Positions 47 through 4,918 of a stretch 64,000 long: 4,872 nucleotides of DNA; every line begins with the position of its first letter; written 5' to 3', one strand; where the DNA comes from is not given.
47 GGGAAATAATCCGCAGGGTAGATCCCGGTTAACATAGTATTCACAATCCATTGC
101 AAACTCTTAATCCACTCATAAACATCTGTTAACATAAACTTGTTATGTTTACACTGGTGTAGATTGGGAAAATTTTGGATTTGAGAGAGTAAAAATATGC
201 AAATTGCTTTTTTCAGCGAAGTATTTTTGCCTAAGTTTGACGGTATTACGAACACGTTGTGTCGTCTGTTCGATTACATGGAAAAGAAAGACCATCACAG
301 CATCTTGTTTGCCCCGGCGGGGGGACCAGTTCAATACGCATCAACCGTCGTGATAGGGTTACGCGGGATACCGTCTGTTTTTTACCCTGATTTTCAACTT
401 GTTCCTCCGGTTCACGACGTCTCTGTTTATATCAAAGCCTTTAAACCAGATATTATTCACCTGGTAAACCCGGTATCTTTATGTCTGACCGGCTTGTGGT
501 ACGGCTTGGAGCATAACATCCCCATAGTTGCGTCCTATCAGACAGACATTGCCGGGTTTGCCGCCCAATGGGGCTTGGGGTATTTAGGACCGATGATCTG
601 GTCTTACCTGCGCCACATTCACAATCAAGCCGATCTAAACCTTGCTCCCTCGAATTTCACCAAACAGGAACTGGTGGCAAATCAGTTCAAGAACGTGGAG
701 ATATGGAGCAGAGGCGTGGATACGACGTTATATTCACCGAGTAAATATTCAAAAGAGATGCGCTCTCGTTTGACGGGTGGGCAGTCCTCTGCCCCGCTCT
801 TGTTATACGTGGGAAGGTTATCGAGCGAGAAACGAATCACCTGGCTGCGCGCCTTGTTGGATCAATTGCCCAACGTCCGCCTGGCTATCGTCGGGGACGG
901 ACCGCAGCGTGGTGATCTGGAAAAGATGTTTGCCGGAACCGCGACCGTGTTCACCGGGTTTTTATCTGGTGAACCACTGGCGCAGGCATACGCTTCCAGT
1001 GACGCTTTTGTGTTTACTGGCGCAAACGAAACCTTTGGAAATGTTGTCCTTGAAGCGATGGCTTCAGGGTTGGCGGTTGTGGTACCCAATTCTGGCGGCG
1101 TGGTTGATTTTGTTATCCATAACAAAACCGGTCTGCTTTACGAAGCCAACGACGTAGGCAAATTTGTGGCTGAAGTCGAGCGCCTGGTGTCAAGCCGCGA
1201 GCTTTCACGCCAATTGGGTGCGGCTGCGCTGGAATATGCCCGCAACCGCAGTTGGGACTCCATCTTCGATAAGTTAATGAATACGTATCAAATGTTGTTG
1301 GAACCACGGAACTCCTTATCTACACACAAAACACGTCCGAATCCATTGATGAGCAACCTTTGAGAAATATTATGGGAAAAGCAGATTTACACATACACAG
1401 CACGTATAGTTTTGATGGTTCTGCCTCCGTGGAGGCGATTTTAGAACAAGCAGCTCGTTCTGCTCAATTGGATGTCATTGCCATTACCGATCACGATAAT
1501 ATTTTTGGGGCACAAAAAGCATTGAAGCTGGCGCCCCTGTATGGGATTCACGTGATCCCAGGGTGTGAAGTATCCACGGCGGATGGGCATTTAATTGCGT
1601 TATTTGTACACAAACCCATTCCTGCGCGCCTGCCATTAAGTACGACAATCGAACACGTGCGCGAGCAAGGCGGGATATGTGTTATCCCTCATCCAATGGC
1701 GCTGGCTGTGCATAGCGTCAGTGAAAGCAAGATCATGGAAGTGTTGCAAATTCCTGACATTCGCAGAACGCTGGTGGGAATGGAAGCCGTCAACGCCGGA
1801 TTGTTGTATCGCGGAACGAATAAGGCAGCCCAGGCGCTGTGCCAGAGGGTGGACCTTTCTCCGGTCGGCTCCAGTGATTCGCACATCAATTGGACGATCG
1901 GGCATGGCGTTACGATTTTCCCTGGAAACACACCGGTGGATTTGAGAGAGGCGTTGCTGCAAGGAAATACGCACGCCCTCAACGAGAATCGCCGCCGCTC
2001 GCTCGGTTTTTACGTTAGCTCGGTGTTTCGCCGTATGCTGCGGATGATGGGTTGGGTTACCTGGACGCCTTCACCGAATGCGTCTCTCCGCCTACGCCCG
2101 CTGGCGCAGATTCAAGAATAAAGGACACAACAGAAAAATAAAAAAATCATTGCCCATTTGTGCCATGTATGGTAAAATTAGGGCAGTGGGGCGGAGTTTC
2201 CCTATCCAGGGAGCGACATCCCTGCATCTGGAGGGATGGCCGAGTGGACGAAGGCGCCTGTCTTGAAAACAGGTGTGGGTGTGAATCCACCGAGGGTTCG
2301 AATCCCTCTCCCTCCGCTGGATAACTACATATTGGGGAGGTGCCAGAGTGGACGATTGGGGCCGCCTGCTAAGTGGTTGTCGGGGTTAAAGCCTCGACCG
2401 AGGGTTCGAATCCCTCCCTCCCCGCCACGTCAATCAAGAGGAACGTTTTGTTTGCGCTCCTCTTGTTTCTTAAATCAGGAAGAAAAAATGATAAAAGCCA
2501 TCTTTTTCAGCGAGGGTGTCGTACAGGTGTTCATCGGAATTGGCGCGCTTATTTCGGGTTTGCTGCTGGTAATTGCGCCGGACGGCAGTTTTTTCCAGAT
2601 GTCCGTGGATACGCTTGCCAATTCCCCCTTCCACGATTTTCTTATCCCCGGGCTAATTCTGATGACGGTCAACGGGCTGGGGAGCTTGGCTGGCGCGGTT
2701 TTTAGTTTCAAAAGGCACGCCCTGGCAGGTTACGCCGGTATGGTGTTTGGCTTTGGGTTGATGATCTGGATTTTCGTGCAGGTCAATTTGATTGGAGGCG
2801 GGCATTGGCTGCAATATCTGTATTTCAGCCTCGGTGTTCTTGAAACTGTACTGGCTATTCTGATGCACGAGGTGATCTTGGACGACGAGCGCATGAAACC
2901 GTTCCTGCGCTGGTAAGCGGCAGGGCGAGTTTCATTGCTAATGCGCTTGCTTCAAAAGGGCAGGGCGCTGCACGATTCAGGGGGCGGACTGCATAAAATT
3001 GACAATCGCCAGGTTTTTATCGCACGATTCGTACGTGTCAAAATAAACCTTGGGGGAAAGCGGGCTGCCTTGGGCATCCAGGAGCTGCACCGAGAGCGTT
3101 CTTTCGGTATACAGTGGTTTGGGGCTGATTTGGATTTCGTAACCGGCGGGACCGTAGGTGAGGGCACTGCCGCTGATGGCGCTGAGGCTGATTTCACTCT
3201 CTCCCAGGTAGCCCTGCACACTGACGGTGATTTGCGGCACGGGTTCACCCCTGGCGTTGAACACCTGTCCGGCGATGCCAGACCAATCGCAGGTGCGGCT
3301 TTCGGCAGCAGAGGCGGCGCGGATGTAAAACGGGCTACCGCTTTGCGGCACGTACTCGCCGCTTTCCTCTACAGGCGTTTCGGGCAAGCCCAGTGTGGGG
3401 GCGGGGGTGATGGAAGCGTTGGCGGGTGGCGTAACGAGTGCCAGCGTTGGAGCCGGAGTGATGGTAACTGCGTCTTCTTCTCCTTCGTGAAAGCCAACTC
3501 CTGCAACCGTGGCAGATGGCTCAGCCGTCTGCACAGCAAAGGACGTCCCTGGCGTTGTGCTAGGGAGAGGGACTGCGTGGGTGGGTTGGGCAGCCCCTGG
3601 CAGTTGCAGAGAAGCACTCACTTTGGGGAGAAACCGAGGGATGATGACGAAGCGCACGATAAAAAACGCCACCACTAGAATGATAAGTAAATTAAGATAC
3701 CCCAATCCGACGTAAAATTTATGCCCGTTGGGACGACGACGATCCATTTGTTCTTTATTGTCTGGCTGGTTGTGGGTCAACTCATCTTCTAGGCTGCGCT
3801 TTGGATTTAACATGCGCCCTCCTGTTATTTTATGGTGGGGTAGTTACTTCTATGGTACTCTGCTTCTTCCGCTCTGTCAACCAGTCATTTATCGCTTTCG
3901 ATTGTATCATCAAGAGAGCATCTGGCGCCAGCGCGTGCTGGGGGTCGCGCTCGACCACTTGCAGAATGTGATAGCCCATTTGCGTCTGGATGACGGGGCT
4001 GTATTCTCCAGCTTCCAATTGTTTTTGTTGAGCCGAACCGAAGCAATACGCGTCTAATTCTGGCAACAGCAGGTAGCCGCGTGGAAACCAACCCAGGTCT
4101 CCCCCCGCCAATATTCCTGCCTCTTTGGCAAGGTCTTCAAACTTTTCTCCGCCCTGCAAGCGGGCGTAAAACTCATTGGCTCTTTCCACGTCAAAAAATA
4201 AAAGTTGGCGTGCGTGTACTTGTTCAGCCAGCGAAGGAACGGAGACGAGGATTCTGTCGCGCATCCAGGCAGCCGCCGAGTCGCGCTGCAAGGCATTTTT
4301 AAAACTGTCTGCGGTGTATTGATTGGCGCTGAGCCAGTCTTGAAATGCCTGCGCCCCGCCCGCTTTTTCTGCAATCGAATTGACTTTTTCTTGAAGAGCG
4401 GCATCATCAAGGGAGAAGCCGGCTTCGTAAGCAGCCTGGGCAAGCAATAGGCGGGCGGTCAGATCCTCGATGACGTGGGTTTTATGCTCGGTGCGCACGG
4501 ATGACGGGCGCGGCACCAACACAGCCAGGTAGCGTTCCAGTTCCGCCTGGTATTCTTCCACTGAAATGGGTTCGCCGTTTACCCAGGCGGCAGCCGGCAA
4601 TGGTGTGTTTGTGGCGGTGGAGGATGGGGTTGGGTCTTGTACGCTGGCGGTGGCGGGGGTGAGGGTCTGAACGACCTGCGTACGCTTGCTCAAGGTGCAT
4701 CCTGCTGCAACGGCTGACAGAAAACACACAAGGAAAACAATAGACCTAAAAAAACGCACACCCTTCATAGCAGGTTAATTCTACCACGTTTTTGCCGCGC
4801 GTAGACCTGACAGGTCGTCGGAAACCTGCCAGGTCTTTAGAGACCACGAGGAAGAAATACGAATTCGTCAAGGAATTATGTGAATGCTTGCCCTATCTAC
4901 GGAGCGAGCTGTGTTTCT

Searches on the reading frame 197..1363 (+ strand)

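Call 69: search_protein_families(library=pfam, proteins=[window:197-1363:+], max_evalue=0.00001)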
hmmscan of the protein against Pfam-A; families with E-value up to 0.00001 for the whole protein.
window:197-1363:+ (388 aa): 5 families
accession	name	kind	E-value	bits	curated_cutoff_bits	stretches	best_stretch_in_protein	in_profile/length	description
PF00534.26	Glycos_transf_1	-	8.8e-30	103.9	26.4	1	199-344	15-169/172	Glycosyl transferases group 1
PF13692.12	Glyco_trans_1_4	-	1.9e-28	100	27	1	200-332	2-141/142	Glycosyl transferases group 1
PF13439.12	Glyco_transf_4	-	1.2e-23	84.5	28.5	1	15-177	2-169/170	Glycosyltransferase Family 4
PF13579.12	Glyco_trans_4_4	-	7.6e-09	36.5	29.7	1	16-167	2-150/158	Glycosyl transferase 4-like domain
PF13524.12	Glyco_trans_1_2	-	1.7e-07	31.8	25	1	215-349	4-130/144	Glycosyl transferase-like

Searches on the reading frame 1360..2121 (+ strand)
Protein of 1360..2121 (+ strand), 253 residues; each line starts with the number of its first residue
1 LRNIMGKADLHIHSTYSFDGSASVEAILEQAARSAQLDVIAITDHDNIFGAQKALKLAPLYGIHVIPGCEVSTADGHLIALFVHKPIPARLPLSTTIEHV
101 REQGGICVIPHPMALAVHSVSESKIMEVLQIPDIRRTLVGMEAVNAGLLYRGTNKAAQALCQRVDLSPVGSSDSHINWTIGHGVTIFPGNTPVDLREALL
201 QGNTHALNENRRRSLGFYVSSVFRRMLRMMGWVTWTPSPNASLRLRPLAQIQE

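Call 69: search_protein_families(library=pfam, proteins=[window:1360-2121:+], max_evalue=0.00001)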
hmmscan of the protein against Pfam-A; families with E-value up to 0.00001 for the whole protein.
window:1360-2121:+ (253 aa): 2 families
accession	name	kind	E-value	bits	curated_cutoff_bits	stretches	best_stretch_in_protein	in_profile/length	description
PF02811.25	PHP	-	1.6e-14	55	26.4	1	9-78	1-75/164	PHP domain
PF13263.12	PHP_C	-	4.6e-10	39.3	21.3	1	153-204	3-56/56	PHP-associated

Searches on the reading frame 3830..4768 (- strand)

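Call 69: search_protein_families(library=pfam, proteins=[window:3830-4768:-], max_evalue=0.00001)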
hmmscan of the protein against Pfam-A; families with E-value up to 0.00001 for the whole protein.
window:3830-4768:- (312 aa): 5 families
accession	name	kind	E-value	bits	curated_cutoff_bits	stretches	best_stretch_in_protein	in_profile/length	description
PF13624.11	SurA_N_3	-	4.2e-11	43.4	27.2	1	55-165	40-157/162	SurA-like N-terminal domain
PF13616.12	Rotamase_3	-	1.2e-09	39.1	22.5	1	196-274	39-115/116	PPIC-type PPIASE domain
PF00639.27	Rotamase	-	2.4e-08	35.3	21.7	1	195-271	20-95/97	PPIC-type PPIASE domain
PF13623.11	SurA_N_2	-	7.4e-07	29.6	28.5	1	56-143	39-130/145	SurA-like N-terminal domain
PF13145.12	Rotamase_2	-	6.7e-06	27.4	27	0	188-279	26-113/121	PPIC-type PPIASE domain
